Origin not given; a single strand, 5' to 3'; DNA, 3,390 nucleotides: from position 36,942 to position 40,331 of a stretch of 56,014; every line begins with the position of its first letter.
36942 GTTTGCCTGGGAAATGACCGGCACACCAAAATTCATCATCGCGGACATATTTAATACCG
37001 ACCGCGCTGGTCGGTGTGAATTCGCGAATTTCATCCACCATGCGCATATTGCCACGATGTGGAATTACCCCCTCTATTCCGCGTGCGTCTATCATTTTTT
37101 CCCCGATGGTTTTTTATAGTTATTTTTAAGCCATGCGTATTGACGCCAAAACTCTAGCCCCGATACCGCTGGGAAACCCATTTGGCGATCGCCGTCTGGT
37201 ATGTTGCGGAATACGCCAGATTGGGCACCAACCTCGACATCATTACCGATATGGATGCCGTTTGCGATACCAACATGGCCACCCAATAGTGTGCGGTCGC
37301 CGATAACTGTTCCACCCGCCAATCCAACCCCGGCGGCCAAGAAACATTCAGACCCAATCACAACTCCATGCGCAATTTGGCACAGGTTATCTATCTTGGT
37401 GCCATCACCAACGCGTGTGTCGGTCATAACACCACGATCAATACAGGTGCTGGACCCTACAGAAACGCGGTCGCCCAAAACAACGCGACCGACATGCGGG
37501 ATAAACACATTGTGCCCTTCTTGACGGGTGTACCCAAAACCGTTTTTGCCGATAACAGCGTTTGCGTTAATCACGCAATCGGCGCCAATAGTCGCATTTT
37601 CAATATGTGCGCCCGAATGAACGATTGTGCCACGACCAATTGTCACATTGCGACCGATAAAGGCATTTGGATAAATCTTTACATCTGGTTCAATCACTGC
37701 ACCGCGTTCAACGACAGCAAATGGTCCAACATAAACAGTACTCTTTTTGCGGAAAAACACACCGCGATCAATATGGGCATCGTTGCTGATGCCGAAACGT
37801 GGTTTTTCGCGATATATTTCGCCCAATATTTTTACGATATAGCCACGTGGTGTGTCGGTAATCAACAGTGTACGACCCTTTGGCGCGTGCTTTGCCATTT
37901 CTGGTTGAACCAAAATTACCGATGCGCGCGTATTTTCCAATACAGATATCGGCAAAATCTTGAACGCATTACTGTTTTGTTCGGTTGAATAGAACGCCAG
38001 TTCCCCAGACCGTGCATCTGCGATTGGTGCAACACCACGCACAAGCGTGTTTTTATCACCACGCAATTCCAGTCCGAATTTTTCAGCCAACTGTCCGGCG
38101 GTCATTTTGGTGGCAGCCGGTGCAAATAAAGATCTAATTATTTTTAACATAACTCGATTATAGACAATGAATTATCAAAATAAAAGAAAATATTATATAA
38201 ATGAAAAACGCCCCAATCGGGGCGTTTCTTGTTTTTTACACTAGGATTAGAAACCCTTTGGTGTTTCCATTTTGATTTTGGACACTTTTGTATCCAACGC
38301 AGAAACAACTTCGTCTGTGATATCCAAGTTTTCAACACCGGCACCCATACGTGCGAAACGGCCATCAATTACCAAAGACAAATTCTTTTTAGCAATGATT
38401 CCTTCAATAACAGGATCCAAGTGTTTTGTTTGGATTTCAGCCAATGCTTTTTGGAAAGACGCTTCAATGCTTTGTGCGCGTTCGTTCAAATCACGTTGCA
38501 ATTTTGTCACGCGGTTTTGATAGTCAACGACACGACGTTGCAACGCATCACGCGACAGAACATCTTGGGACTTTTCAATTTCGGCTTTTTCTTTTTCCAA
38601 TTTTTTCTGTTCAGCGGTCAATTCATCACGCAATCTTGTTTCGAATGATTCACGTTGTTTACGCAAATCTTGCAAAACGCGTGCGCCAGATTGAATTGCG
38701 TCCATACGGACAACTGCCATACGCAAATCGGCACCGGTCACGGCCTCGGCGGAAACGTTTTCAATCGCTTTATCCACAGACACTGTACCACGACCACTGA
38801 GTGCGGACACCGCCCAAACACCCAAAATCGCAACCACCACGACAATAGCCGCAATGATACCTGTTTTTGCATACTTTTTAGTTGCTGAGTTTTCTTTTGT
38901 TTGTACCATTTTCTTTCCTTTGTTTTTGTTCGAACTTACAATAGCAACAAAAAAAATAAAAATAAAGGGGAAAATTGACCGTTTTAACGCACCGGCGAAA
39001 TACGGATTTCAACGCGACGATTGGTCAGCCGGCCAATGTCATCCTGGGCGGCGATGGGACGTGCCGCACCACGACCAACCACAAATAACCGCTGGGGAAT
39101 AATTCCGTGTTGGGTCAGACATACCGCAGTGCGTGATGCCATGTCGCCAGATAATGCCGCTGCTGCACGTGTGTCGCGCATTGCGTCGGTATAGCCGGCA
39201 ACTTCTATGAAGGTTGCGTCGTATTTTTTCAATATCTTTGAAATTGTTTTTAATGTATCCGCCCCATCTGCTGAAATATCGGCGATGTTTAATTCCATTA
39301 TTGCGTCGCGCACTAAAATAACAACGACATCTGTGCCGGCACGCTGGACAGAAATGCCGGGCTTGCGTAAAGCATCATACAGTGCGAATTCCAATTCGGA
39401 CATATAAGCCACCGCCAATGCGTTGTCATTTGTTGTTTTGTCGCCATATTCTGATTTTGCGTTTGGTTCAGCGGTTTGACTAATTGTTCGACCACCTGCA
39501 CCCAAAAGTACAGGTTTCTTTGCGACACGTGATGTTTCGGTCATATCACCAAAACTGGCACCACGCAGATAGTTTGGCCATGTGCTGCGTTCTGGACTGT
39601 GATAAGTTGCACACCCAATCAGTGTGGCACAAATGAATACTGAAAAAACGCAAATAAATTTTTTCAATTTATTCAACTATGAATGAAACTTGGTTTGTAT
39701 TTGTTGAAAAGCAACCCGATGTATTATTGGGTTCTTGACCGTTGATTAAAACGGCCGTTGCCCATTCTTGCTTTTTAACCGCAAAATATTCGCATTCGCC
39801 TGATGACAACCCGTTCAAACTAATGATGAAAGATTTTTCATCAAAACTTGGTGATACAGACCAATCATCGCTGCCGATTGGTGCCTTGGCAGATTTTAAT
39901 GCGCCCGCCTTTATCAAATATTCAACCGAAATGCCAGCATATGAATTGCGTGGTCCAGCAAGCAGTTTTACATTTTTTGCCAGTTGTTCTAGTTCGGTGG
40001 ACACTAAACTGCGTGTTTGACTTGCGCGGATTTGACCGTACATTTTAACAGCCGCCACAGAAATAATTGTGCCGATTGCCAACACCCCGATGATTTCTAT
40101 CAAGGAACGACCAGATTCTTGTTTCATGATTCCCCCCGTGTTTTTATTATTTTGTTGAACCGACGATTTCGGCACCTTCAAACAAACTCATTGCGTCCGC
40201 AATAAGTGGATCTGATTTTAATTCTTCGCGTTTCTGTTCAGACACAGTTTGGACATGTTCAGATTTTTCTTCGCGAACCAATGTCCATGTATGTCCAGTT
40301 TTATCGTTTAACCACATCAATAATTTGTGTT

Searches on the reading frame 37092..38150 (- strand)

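Call 9: search_protein_families(library=ncbifam, proteins=[window:37092-38150:-], max_evalue=0.01)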
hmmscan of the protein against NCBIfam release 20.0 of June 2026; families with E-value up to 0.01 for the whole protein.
window:37092-38150:- (352 aa): 39 families (the best 25 are shown)
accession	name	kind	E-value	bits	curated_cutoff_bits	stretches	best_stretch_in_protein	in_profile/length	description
NF002060.0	PRK00892.1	subfamily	9.7e-95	317.6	207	1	15-345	3-329/345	UDP-3-O-(3-hydroxymyristoyl)glucosamine N-acyltransferase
TIGR01853.1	lipid_A_lpxD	equivalog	1.2e-86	290.6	242.5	1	20-346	1-320/325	UDP-3-O-(3-hydroxymyristoyl)glucosamine N-acyltransferase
NF003657.0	PRK05289.1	equivalog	4.2e-25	88.3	226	1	140-318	5-180/264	acyl-ACP--UDP-N-acetylglucosamine O-acyltransferase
TIGR03570.1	NeuD_NnaD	subfamily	2.4e-23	82.8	160.8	2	221-328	92-201/202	NeuD/PglB/VioB family sugar acetyltransferase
TIGR01852.1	lipid_A_lpxA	equivalog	2.6e-23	82.6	231.05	1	142-318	2-175/254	acyl-ACP--UDP-N-acetylglucosamine O-acyltransferase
NF041874.1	EPS_EpsC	equivalog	2.4e-10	40.4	150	2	114-202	57-148/168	serine O-acetyltransferase EpsC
TIGR01173.1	glmU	equivalog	1.1e-09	37.7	366.85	1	124-322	242-433/452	bifunctional UDP-N-acetylglucosamine diphosphorylase/glucosamine-1-phosphate N-acetyltransferase GlmU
NF010935.0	PRK14355.1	equivalog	1.1e-09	37.4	718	2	146-201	264-319/459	bifunctional UDP-N-acetylglucosamine diphosphorylase/glucosamine-1-phosphate N-acetyltransferase GlmU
NF010934.1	PRK14354.1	equivalog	2.7e-09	36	450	1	123-321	241-431/447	bifunctional UDP-N-acetylglucosamine diphosphorylase/glucosamine-1-phosphate N-acetyltransferase GlmU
NF007797.0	PRK10502.1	subfamily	3.3e-09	36.6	192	1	246-330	80-175/183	WcaF family extracellular polysaccharide biosynthesis acetyltransferase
NF010936.0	PRK14356.1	equivalog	8.8e-09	34.8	666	1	124-321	249-439/456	bifunctional UDP-N-acetylglucosamine diphosphorylase/glucosamine-1-phosphate N-acetyltransferase GlmU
NF007240.0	PRK09677.1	equivalog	1.9e-08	34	243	1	281-328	131-178/192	putative lipopolysaccharide biosynthesis O-acetyl transferase WbbJ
TIGR04008.1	WcaF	equivalog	5.5e-08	32.9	326.3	1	281-329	125-173/180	colanic acid biosynthesis acetyltransferase WcaF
TIGR03991.1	alt_bact_glmU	hypoth_equivalog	6.8e-08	32.2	225.3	1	131-194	181-246/394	UDP-N-acetylglucosamine diphosphorylase/glucosamine-1-phosphate N-acetyltransferase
NF010940.0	PRK14360.1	equivalog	8.5e-08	31.2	602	1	125-320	243-430/452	bifunctional UDP-N-acetylglucosamine diphosphorylase/glucosamine-1-phosphate N-acetyltransferase GlmU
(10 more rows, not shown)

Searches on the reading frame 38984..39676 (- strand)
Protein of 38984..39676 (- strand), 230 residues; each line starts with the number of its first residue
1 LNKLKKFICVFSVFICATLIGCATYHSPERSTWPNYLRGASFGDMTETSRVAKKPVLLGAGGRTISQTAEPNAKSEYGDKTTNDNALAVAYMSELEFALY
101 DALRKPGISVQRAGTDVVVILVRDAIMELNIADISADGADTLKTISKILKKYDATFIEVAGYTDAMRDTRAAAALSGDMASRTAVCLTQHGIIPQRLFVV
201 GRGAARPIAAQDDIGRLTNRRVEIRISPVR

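Call 31: search_protein_families(library=pfam, proteins=[window:38984-39676:-], max_evalue=0.01)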
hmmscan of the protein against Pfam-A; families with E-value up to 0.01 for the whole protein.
window:38984-39676:- (230 aa): 1 family
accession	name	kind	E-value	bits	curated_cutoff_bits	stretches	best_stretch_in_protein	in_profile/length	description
PF00691.25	OmpA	-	3.7e-13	50.1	27.2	1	131-214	6-91/98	OmpA family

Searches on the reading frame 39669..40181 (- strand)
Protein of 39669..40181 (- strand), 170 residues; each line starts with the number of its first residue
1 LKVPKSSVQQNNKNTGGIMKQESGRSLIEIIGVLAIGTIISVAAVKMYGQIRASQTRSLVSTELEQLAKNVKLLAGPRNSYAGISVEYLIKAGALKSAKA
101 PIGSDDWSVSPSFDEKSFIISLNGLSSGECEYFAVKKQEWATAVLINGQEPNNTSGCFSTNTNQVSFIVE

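Call 31: search_protein_families(library=pfam, proteins=[window:39669-40181:-], max_evalue=0.01)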
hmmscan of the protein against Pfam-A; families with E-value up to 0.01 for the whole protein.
window:39669-40181:- (170 aa): 1 family
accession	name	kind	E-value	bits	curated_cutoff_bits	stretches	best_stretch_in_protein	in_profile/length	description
PF08805.16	PilS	-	0.0022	18.5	22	0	57-157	4-115/138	PilS N terminal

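Call 78: search_solved_structures(query=window:39669-40178:-, max_evalue=1)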
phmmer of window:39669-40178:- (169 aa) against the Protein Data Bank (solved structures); distinct sequences matched with E-value up to 1: 0.
